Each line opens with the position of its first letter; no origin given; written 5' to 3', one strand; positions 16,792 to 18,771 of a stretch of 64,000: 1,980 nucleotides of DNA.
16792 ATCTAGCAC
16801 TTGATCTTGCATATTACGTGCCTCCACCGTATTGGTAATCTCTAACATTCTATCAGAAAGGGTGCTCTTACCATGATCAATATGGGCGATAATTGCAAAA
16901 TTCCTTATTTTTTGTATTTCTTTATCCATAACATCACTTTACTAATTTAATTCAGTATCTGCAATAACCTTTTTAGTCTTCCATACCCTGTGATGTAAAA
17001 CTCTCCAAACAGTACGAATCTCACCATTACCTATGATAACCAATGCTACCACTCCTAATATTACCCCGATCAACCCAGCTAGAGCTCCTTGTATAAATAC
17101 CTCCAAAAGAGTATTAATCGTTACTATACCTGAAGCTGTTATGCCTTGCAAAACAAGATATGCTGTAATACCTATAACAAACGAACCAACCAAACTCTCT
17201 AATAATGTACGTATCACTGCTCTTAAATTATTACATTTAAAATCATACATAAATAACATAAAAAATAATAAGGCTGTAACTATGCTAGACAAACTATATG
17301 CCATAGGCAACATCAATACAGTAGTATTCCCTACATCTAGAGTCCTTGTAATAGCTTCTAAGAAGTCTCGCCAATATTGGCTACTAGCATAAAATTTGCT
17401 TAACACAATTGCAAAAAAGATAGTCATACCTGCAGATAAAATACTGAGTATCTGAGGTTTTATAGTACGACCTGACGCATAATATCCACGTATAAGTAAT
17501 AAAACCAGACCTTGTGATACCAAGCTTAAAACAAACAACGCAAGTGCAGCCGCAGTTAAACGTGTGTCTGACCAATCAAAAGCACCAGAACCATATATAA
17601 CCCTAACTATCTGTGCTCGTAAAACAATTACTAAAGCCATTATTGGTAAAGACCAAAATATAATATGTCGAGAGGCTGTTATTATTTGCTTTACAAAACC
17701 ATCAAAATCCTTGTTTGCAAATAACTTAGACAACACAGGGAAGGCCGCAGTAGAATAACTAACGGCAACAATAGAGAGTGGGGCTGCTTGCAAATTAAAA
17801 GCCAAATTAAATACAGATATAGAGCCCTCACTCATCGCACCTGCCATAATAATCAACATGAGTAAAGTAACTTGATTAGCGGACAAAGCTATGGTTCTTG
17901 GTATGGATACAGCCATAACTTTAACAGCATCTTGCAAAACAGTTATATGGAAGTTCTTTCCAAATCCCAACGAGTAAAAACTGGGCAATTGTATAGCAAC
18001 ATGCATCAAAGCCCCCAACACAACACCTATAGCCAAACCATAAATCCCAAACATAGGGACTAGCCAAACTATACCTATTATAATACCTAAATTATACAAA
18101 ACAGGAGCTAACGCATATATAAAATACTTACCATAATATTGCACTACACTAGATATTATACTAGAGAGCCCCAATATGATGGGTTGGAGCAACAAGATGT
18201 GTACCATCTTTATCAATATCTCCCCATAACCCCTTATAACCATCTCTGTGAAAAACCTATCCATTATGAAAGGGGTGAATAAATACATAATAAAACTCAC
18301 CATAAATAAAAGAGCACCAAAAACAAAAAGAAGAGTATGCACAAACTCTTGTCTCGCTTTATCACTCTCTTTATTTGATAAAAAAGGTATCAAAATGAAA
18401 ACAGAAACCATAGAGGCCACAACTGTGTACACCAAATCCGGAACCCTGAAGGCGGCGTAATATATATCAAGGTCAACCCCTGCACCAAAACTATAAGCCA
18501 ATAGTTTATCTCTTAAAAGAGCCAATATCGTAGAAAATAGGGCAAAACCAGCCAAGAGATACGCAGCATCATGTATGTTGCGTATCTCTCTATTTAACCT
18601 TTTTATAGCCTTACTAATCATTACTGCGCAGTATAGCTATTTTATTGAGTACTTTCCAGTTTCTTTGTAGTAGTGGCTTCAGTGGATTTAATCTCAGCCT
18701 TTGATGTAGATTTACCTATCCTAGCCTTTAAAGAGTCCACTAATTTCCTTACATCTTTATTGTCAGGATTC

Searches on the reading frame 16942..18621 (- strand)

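Call 55: search_protein_families(library=pfam, proteins=[window:16942-18621:-], max_evalue=0.001)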
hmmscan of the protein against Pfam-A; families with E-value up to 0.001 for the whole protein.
window:16942-18621:- (559 aa): 2 families
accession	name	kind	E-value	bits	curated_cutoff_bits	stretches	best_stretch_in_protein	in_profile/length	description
PF03023.19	MurJ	-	2e-60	205.1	27.4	1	41-501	1-443/451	Lipid II flippase MurJ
PF01943.22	Polysacc_synt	-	4.8e-08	33.2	28.2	1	84-301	62-274/274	Polysaccharide biosynthesis protein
